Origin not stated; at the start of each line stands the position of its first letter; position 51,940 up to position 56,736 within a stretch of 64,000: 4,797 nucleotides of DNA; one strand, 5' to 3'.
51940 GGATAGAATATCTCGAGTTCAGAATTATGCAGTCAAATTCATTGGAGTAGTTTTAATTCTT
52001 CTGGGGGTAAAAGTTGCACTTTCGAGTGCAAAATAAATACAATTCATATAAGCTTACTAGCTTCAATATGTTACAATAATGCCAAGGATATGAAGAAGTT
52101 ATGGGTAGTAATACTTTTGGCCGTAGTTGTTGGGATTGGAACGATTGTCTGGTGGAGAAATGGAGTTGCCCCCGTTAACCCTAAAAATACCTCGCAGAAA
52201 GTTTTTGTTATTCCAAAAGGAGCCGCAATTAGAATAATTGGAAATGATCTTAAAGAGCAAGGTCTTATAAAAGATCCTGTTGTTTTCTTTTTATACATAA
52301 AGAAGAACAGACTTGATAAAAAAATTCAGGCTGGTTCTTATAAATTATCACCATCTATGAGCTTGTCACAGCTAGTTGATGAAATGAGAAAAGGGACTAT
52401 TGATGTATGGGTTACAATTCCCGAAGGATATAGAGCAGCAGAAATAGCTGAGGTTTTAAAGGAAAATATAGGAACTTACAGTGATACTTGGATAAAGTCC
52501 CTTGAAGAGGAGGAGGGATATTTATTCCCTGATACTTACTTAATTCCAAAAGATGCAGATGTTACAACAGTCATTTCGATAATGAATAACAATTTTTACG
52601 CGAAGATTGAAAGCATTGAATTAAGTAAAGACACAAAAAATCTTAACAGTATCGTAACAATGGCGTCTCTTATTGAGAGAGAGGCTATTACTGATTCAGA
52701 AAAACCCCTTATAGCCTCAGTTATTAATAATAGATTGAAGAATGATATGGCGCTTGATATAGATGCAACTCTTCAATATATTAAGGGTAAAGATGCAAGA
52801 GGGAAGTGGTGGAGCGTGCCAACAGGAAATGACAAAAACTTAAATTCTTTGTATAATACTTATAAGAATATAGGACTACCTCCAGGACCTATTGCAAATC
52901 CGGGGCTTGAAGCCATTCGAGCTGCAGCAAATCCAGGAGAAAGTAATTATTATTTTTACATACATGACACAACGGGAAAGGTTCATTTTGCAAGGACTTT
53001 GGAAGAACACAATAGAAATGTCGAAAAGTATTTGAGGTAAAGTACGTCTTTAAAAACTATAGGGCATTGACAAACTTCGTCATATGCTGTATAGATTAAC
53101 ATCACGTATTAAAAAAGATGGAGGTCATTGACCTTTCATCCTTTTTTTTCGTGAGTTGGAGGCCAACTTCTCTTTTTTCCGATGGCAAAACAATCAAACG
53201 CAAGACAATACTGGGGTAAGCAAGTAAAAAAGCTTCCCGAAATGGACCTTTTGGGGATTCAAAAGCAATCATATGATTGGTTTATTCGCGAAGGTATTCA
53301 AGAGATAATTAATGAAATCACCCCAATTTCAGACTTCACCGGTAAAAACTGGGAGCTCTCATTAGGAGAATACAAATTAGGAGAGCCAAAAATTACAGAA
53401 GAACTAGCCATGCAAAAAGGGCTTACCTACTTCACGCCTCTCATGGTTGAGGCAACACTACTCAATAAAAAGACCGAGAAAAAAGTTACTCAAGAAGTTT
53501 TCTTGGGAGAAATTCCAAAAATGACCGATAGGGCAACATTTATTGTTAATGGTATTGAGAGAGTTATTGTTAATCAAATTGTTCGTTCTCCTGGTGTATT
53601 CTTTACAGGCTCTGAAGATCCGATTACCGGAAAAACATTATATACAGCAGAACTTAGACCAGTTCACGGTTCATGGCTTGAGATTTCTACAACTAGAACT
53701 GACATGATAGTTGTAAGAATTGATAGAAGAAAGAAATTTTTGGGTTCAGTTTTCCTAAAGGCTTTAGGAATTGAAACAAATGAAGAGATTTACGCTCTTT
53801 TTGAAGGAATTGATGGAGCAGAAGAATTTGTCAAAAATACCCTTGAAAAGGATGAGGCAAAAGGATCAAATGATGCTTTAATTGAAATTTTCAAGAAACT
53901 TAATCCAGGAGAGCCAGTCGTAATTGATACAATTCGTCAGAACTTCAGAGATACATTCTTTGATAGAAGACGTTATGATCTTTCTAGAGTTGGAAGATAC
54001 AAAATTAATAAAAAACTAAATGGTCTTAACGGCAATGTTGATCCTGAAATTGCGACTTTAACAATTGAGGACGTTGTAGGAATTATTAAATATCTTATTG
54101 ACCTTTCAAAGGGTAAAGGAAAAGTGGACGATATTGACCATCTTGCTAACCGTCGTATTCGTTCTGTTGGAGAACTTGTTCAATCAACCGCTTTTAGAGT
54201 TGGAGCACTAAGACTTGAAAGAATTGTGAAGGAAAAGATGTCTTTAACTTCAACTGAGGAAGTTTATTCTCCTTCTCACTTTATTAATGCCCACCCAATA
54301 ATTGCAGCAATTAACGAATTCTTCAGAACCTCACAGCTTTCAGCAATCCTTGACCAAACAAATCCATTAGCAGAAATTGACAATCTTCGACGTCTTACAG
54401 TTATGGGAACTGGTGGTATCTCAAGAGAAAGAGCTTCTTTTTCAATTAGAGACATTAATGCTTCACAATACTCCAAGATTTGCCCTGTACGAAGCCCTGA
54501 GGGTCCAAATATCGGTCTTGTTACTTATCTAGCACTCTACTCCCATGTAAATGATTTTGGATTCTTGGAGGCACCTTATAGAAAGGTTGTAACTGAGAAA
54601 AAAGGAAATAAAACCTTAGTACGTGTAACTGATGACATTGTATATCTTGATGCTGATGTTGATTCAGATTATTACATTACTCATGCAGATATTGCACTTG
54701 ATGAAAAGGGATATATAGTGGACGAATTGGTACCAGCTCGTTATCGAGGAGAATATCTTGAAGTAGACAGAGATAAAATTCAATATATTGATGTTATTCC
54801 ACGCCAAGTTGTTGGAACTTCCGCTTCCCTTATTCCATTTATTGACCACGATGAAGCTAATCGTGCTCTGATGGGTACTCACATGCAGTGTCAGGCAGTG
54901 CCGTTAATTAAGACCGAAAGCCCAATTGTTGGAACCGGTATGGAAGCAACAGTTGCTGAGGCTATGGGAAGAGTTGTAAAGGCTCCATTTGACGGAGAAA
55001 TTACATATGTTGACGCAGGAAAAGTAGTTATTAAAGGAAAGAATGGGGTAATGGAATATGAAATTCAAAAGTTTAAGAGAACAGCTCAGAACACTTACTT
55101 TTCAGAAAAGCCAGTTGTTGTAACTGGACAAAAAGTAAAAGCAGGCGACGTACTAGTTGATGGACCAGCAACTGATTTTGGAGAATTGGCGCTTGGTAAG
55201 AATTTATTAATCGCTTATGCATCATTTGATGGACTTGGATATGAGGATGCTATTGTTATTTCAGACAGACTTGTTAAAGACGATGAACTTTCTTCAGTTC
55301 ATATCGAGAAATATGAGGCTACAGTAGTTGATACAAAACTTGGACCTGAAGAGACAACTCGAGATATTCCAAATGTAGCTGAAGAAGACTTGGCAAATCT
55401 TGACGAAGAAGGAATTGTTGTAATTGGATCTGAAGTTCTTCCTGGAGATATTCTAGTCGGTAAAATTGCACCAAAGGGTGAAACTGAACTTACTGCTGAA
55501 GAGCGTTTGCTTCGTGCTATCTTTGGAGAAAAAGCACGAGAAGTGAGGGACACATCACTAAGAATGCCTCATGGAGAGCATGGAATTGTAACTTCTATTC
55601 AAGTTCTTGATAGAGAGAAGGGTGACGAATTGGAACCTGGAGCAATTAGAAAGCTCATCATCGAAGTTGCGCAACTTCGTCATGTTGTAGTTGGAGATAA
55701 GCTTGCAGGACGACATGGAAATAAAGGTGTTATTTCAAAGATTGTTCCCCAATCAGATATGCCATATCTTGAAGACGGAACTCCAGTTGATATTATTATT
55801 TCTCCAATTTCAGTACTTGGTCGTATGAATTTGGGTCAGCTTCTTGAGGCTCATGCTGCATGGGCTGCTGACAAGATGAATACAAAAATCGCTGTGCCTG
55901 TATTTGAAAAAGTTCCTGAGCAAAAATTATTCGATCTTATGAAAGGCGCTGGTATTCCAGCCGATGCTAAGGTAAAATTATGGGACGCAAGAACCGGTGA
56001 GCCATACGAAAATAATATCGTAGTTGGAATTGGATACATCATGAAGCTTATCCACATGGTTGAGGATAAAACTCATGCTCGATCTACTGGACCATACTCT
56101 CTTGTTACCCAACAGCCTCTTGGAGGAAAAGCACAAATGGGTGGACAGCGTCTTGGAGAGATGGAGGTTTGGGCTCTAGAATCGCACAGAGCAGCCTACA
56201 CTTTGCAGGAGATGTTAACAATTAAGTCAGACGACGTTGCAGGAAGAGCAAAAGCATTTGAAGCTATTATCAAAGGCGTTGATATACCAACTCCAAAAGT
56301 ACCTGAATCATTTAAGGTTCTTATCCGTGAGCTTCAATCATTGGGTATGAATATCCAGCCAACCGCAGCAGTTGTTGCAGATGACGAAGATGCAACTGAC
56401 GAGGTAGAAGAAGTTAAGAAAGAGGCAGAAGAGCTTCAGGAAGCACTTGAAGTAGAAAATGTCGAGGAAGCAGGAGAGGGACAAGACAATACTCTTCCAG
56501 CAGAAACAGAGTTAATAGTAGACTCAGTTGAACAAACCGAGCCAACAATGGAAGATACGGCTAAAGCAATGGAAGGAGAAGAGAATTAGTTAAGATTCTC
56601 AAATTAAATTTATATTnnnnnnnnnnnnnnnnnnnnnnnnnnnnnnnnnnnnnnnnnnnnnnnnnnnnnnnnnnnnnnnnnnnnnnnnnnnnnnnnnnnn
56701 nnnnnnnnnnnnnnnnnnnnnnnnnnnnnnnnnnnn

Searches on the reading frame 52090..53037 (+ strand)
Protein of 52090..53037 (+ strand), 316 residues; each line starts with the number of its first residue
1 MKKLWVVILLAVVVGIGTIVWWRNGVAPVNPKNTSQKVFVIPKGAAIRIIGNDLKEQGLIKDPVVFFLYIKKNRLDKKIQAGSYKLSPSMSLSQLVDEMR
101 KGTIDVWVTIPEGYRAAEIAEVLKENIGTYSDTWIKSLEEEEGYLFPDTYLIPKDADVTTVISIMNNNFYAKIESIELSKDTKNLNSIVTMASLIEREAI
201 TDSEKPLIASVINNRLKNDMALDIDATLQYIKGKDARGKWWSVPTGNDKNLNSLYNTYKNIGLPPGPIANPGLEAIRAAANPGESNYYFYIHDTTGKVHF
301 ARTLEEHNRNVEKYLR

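Call 71: search_protein_families(library=pfam, proteins=[window:52090-53037:+], max_evalue=0.000001)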
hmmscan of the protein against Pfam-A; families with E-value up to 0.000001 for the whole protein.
window:52090-53037:+ (316 aa): 1 family
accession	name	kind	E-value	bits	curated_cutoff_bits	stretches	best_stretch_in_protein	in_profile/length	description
PF02618.21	YceG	-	3.1e-79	266.7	32.4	1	39-313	1-275/275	YceG-like family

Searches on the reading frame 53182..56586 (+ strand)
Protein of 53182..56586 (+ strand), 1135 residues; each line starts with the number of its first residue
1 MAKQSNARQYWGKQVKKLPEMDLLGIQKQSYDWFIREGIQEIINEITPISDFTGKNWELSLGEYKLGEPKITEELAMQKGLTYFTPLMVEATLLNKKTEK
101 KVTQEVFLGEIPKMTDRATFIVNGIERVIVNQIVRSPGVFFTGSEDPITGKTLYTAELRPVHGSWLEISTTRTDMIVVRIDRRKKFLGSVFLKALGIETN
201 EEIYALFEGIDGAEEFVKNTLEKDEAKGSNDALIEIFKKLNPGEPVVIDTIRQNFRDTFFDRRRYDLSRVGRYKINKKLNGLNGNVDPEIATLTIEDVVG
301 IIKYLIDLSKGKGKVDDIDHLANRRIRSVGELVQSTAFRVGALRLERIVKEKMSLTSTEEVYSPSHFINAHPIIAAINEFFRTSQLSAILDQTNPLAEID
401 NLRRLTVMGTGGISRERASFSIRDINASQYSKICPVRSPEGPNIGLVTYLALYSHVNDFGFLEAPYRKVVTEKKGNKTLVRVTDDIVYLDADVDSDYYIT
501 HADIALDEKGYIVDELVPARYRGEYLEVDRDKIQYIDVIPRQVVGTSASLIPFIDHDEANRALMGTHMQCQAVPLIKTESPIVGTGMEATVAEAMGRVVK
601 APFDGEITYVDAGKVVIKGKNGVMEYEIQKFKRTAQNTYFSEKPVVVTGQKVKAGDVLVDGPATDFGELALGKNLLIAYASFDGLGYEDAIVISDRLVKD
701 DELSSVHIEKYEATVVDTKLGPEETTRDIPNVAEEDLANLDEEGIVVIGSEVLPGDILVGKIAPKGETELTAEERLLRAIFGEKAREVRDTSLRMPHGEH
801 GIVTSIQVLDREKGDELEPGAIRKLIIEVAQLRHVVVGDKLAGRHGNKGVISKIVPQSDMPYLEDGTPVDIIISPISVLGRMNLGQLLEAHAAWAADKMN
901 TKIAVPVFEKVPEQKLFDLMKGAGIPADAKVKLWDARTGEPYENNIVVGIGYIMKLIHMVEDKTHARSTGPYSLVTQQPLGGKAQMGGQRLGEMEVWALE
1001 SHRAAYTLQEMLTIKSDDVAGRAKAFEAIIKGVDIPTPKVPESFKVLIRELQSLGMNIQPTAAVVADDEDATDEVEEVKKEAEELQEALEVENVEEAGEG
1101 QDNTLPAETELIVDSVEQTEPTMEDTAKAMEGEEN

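Call 71: search_protein_families(library=pfam, proteins=[window:53182-56586:+], max_evalue=0.000001)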
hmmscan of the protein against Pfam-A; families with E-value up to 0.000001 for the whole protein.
window:53182-56586:+ (1135 aa): 6 families
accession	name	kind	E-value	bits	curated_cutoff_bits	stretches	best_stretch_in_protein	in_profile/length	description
PF00562.33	RNA_pol_Rpb2_6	-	5.5e-112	375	23.4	1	604-985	5-373/373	RNA polymerase Rpb2, domain 6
PF04561.19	RNA_pol_Rpb2_2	-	8.6e-28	97.7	21.7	1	135-327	1-190/190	RNA polymerase Rpb2, domain 2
PF04560.25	RNA_pol_Rpb2_7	-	4.9e-24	85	32.1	1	987-1059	1-83/87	RNA polymerase Rpb2, domain 7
PF04565.21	RNA_pol_Rpb2_3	-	6.2e-21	74.8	21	1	389-456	2-68/68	RNA polymerase Rpb2, domain 3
PF10385.14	RNA_pol_Rpb2_45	-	1.3e-18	67.3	28.2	1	466-538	1-65/66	RNA polymerase beta subunit external 1 domain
PF04563.20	RNA_pol_Rpb2_1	-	2.6e-15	56.9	28.2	1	23-373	2-201/203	RNA polymerase beta subunit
